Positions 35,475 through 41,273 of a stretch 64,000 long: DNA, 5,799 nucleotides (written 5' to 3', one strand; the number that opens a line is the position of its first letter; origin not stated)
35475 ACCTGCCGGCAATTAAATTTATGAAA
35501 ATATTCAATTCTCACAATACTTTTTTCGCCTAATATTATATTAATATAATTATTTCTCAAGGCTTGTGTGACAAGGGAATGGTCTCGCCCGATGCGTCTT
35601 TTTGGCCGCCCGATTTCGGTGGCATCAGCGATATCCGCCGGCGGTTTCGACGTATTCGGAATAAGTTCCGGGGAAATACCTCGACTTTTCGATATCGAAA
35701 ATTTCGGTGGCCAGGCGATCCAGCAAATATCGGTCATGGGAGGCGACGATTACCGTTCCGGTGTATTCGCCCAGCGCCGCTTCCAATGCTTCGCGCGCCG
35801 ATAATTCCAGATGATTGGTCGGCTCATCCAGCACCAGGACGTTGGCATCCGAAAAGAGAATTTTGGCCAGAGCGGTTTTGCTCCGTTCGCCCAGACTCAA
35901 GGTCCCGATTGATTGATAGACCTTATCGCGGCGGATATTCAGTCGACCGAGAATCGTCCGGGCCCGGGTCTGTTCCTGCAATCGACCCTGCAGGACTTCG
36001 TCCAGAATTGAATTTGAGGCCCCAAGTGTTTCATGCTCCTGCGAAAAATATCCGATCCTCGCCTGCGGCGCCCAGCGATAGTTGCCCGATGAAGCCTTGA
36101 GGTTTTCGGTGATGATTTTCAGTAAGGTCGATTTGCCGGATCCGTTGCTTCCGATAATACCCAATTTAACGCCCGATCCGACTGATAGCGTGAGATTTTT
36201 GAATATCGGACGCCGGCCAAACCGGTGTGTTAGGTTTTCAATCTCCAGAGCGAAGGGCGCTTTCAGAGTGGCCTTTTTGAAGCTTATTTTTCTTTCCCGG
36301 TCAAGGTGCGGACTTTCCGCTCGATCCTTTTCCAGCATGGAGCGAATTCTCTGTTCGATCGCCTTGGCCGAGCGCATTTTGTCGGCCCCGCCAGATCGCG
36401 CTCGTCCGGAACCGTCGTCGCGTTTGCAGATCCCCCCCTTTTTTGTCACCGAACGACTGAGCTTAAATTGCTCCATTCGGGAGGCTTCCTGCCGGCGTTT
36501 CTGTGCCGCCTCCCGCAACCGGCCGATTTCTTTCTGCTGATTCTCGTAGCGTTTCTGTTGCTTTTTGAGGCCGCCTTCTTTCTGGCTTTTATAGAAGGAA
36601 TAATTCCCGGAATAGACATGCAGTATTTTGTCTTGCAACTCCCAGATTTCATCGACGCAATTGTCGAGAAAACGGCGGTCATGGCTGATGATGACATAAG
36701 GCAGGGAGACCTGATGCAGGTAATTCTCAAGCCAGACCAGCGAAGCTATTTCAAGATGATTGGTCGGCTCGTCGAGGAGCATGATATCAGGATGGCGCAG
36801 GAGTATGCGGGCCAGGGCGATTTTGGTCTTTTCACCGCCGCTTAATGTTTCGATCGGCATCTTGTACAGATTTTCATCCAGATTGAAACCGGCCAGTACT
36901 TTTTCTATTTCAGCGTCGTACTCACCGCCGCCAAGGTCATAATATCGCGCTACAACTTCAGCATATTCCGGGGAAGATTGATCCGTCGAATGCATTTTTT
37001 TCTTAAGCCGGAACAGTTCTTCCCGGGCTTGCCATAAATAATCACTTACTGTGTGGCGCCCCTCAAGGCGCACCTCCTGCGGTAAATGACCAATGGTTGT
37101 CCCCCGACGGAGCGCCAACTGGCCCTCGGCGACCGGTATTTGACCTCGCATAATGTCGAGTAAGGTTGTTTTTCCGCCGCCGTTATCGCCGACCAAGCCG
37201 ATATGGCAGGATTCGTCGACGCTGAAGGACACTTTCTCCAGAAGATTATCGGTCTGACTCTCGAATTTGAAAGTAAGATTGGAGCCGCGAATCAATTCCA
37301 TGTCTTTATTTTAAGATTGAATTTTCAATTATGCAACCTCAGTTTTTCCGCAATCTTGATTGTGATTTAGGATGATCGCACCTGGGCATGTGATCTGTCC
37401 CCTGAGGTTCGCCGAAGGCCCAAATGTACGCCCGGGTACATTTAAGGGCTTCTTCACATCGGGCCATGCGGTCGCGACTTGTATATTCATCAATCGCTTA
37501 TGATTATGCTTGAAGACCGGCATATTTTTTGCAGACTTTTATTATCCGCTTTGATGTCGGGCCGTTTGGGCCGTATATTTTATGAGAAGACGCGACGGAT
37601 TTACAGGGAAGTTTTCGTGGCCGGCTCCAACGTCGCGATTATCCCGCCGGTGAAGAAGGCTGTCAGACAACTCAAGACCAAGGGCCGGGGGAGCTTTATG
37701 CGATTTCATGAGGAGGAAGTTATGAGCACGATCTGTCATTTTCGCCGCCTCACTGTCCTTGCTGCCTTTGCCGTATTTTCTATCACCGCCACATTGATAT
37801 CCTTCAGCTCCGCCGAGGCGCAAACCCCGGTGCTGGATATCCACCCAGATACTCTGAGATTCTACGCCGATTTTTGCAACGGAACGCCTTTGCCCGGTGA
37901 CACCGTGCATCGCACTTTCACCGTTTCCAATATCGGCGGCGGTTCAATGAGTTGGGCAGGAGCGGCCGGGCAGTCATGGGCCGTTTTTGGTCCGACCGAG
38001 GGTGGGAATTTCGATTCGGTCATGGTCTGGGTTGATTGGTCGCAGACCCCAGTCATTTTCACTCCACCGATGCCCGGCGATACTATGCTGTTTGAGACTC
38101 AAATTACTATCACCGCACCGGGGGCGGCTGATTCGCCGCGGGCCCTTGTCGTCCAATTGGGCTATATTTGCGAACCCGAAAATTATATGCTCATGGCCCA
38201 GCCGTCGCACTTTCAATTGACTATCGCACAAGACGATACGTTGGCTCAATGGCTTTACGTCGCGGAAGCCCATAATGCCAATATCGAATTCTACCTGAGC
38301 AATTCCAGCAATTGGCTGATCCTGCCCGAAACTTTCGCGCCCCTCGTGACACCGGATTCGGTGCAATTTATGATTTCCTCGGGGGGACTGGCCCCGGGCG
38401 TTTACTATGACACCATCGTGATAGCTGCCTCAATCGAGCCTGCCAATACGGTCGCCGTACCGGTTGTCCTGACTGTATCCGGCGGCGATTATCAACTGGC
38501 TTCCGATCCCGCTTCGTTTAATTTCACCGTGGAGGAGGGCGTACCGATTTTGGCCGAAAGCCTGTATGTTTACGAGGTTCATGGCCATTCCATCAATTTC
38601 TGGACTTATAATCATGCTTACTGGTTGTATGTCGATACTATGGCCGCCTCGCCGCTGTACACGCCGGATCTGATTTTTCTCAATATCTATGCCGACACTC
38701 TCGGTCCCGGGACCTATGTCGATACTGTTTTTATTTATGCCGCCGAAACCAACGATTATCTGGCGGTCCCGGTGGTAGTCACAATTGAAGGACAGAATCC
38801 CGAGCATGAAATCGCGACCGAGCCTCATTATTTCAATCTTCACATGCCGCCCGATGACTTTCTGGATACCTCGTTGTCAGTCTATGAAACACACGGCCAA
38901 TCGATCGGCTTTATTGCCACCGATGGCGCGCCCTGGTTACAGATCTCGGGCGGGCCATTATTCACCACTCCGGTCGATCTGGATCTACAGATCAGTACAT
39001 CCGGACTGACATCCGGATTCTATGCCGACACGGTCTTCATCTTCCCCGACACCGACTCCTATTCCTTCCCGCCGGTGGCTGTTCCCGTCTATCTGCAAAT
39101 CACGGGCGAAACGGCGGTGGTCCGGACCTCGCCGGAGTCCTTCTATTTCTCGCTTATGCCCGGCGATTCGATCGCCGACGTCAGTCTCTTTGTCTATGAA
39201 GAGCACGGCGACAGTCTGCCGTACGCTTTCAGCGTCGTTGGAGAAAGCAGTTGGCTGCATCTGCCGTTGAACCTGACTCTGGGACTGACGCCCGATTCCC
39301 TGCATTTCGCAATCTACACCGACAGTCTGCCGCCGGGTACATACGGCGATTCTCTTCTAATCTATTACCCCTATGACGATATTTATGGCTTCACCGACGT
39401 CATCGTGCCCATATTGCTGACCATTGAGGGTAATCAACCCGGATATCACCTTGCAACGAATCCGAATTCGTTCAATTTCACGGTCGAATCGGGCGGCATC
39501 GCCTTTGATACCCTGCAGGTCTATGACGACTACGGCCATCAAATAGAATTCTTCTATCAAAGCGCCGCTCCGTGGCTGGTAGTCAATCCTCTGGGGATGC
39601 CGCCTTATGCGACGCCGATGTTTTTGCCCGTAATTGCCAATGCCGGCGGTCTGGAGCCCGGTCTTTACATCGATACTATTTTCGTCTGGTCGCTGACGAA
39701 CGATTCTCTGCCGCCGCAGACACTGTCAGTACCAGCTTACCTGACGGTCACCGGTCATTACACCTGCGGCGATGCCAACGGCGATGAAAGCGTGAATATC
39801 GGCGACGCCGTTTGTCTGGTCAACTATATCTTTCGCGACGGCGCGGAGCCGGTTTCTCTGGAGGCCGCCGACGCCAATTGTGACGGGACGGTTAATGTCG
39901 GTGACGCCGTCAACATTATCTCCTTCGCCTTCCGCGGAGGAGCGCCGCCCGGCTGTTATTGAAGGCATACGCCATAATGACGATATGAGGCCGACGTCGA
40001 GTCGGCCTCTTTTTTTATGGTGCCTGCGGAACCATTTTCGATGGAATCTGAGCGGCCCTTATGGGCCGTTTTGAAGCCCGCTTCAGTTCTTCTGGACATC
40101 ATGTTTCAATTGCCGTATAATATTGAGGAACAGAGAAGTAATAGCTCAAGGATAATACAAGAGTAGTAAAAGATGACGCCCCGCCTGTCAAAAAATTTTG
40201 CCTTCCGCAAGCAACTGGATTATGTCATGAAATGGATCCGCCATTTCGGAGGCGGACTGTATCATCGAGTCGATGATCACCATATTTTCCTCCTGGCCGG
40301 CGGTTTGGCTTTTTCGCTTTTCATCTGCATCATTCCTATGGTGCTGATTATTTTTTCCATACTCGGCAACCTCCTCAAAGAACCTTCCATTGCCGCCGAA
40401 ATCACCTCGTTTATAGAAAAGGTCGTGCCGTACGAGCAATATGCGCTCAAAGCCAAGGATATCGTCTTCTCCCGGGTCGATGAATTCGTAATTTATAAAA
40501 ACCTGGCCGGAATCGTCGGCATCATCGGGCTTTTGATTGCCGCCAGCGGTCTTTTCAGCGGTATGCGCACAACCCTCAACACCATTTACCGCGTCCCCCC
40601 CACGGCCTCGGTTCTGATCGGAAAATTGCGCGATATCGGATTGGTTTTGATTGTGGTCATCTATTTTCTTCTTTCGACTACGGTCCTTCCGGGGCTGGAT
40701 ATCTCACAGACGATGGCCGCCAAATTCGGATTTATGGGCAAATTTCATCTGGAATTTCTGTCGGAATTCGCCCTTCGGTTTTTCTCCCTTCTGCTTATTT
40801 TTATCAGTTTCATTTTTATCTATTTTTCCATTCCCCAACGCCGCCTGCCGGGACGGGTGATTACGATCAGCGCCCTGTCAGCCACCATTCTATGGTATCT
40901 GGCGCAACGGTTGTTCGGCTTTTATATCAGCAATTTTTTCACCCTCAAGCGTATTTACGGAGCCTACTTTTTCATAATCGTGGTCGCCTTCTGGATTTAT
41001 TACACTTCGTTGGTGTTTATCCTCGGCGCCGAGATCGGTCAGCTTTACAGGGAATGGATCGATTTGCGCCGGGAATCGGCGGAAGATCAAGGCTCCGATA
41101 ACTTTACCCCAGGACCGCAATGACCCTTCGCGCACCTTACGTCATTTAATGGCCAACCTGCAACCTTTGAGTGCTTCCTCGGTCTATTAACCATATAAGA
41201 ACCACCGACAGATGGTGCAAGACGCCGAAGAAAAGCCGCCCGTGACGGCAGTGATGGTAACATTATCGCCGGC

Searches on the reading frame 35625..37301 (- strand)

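Call 37: search_protein_families(library=ncbifam, proteins=[window:35625-37301:-], max_evalue=1e-30)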
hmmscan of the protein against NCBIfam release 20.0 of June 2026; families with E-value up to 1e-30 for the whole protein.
window:35625-37301:- (558 aa): 44 families (the best 25 are shown)
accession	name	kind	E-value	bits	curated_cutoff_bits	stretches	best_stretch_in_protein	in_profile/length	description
NF000355.4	ribo_prot_ABC_F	equivalog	9.6e-145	483.2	380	1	8-536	5-498/499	ribosomal protection-like ABC-F family protein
NF000170.2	ABCF_Vga_all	exception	2.9e-102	342.8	725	1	16-553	14-471/521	Vga family ABC-F type ribosomal protection protein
NF008775.0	PRK11819.1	equivalog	1.9e-100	337.1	599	2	15-269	17-283/556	energy-dependent translational throttle protein EttA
TIGR03719.1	ABC_ABC_ChvD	subfamily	3e-98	329.8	806.75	2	309-552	281-531/552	energy-dependent translational throttle protein EttA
NF011646.0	PRK15064.1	equivalog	2.8e-94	316.4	762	2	336-553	304-526/530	ABC-F family ATPase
NF000169.2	ABCF_Sal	exception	2.8e-93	313.4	725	1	13-540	9-504/542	Sal family ABC-F type ribosomal protection protein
NF000168.2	ABCF_Msr_all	exception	7.1e-93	311.8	680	1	148-540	96-481/487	Msr family ABC-F type ribosomal protection protein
NF043038.1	ABCF_CplR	exception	1.2e-91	308.1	780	1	192-553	135-487/544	ABC-F type ribosomal protection protein CplR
NF000167.2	ABCF_Lsa_all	exception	6.5e-86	289.2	750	1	129-463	94-418/492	Lsa family ABC-F type ribosomal protection protein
NF050005.1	ABC_ATPase_Uup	equivalog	1.3e-84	284.6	900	2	1-259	1-263/636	ATP-binding cassette ATPase Uup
NF000514.1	ABCF_OptrA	exception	1.2e-83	281.6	1450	2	19-273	34-303/655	ABC-F type ribosomal protection protein OptrA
NF007921.0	PRK10636.1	equivalog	1.9e-80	270.9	917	2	19-279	15-276/638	ABC transporter ATP-binding protein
NF008358.0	PRK11147.1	equivalog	6.6e-77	259.2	936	2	3-259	3-263/635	ABC transporter ATP-binding protein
NF000171.1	ABCF_producer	exception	1.1e-76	258.4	800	1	17-449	15-448/541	TlrC/CarA/OleB/SrmB family ABC-F type ribosomal protection protein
NF045691.1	ABCF_VgaF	exception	3.6e-66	223.7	975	1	203-540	128-455/459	ABC-F type ribosomal protection protein Vga(F)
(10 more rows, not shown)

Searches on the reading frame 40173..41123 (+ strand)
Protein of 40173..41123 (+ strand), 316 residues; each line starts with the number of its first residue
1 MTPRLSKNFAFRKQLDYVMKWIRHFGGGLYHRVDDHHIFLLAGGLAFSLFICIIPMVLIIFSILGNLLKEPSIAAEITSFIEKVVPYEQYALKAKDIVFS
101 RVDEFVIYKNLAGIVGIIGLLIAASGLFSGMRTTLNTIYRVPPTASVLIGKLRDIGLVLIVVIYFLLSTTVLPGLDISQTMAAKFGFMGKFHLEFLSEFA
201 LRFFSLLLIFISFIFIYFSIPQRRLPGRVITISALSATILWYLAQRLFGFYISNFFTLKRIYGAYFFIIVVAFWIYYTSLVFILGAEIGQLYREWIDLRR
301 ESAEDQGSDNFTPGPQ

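Call 37: search_protein_families(library=ncbifam, proteins=[window:40173-41123:+], max_evalue=1e-30)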
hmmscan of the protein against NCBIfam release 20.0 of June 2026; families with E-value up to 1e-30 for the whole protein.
window:40173-41123:+ (316 aa): 1 family
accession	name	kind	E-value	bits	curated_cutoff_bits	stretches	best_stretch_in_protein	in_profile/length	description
NF002457.0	PRK01637.1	equivalog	3.3e-33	115.2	307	1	12-304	6-286/295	virulence factor BrkB family protein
